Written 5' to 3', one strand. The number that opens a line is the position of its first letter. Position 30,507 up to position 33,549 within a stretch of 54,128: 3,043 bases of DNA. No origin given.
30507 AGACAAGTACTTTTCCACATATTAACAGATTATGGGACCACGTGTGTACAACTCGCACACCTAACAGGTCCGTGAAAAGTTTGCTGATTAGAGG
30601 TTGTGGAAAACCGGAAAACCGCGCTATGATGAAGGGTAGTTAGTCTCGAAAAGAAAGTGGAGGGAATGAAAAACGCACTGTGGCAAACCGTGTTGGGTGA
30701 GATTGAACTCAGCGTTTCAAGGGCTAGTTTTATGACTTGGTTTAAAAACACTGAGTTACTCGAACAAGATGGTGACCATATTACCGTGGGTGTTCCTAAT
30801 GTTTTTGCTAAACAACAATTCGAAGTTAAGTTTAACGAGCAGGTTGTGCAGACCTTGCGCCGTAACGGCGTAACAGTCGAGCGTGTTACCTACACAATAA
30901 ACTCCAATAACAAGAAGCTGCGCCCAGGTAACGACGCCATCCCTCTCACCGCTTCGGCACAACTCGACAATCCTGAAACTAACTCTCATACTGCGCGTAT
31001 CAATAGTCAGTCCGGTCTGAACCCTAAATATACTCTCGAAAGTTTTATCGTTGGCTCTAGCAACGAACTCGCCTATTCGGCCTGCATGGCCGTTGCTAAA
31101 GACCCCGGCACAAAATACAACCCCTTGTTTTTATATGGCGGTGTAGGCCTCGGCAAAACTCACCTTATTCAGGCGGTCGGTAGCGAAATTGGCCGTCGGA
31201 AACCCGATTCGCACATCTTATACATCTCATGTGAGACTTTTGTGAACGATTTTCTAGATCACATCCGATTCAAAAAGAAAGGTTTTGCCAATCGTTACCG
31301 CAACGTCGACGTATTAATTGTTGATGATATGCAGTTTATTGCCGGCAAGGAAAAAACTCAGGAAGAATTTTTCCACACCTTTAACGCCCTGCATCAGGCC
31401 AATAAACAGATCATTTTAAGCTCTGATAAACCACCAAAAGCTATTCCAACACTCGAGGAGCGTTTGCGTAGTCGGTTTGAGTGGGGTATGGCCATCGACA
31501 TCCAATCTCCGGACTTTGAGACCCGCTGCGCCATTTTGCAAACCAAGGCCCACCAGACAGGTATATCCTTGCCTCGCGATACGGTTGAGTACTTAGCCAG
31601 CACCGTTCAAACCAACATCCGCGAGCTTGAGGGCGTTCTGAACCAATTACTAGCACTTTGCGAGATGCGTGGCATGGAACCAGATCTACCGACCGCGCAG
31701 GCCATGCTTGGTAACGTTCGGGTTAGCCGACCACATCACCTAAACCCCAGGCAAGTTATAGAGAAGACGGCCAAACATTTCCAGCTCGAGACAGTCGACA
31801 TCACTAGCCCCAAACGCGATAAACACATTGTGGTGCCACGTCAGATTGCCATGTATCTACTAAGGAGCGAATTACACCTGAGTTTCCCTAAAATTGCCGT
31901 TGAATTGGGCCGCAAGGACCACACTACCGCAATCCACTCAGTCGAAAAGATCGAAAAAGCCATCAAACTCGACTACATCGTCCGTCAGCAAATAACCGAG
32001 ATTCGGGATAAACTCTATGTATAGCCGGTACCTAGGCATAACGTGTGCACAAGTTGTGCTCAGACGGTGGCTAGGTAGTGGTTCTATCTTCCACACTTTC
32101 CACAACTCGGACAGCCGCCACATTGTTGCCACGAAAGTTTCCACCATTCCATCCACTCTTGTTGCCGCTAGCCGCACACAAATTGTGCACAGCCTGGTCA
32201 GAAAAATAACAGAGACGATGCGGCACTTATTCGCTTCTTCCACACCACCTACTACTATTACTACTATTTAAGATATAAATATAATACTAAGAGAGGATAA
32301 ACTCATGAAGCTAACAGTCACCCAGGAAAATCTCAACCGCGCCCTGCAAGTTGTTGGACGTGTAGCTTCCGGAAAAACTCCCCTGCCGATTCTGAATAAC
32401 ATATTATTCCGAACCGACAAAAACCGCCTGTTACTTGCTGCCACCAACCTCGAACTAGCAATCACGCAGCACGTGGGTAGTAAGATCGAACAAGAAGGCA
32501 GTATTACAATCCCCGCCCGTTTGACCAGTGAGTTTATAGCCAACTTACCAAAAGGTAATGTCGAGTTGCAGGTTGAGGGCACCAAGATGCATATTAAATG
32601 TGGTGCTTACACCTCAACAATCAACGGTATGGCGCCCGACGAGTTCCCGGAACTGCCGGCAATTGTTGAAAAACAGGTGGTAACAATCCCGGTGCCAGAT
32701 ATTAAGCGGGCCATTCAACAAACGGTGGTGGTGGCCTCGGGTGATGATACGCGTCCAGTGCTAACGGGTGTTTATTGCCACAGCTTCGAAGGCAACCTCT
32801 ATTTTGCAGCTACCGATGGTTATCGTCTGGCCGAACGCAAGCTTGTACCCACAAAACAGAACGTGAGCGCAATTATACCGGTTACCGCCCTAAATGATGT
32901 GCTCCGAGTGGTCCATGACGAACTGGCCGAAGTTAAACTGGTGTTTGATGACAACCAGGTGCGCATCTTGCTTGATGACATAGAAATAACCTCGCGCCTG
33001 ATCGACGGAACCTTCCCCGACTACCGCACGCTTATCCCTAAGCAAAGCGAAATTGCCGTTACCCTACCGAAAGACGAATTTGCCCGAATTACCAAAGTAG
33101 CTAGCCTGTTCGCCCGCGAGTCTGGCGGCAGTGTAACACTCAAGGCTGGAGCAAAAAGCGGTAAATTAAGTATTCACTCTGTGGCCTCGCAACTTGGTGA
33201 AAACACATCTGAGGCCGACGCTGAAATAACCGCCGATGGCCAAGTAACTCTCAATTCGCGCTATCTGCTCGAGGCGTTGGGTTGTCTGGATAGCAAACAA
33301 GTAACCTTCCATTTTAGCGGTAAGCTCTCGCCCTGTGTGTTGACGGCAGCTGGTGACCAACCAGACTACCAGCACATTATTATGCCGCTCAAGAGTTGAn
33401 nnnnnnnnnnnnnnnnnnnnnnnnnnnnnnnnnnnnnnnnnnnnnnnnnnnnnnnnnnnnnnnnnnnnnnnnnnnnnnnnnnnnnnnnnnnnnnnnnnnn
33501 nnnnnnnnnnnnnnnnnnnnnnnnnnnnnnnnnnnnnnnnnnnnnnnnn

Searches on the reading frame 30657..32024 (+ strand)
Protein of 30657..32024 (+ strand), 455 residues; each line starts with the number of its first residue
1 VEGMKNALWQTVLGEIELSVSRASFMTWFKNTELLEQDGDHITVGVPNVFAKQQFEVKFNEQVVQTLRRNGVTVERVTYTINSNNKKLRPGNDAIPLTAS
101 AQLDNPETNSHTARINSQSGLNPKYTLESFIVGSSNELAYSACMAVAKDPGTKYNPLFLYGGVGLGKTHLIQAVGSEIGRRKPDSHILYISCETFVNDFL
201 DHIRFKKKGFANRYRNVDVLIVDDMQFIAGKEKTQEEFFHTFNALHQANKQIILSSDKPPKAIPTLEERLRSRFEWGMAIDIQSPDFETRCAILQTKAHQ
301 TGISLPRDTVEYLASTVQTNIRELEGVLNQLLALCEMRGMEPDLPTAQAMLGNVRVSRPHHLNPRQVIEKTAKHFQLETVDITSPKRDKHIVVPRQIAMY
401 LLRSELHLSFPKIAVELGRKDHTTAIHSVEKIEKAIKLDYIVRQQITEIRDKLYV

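Call 5: search_protein_families(library=pfam, proteins=[window:30657-32024:+], max_evalue=0.001)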
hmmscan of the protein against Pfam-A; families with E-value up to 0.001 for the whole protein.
window:30657-32024:+ (455 aa): 7 families
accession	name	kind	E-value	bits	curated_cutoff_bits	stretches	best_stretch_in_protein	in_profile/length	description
PF00308.24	Bac_DnaA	-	7.7e-67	225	23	1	121-281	1-162/162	Bacterial DnaA ATPAse domain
PF08299.17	Bac_DnaA_C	-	3.5e-23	81.9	31.5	1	365-432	2-69/69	Bacterial dnaA protein helix-turn-helix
PF11638.13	DnaA_N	-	1.2e-08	35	24.6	1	6-62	1-58/65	DnaA N-terminal domain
PF00004.35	AAA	-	1e-06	29.7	21.2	1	158-275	2-128/131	ATPase family associated with various cellular activities (AAA)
PF01695.23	IstB_IS21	-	2.9e-06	27.4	24.1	1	157-259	95-195/238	IstB-like ATP binding protein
PF22688.2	Hda_lid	-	1.3e-05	25.5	27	1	289-331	3-45/65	Hda, lid domain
PF13401.12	AAA_22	-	4.4e-05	24.2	27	0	157-205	8-56/130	AAA domain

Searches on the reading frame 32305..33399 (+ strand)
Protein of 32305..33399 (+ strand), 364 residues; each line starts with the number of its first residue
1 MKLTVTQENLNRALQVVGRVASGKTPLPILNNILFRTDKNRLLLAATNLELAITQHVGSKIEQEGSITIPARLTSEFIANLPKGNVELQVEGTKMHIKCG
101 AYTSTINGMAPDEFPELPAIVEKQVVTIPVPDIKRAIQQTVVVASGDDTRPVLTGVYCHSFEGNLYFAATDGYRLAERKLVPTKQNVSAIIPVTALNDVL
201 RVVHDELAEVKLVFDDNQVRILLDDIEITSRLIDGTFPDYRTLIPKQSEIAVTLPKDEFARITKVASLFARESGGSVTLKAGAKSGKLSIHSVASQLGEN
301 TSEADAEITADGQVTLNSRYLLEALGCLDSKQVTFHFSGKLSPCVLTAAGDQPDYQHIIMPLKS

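Call 6: search_protein_families(library=pfam, proteins=[window:32305-33399:+], max_evalue=0.001)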
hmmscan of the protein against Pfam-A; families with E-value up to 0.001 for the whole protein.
window:32305-33399:+ (364 aa): 3 families
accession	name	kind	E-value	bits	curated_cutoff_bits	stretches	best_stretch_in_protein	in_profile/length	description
PF00712.24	DNA_pol3_beta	-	7.5e-34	116.9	24.4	1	1-118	1-120/120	DNA polymerase III beta subunit, N-terminal domain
PF02767.21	DNA_pol3_beta_2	-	6.4e-33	113.9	27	2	128-239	2-116/116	DNA polymerase III beta subunit, central domain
PF02768.20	DNA_pol3_beta_3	-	1.6e-17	63.8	27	1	241-362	1-120/121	DNA polymerase III beta subunit, C-terminal domain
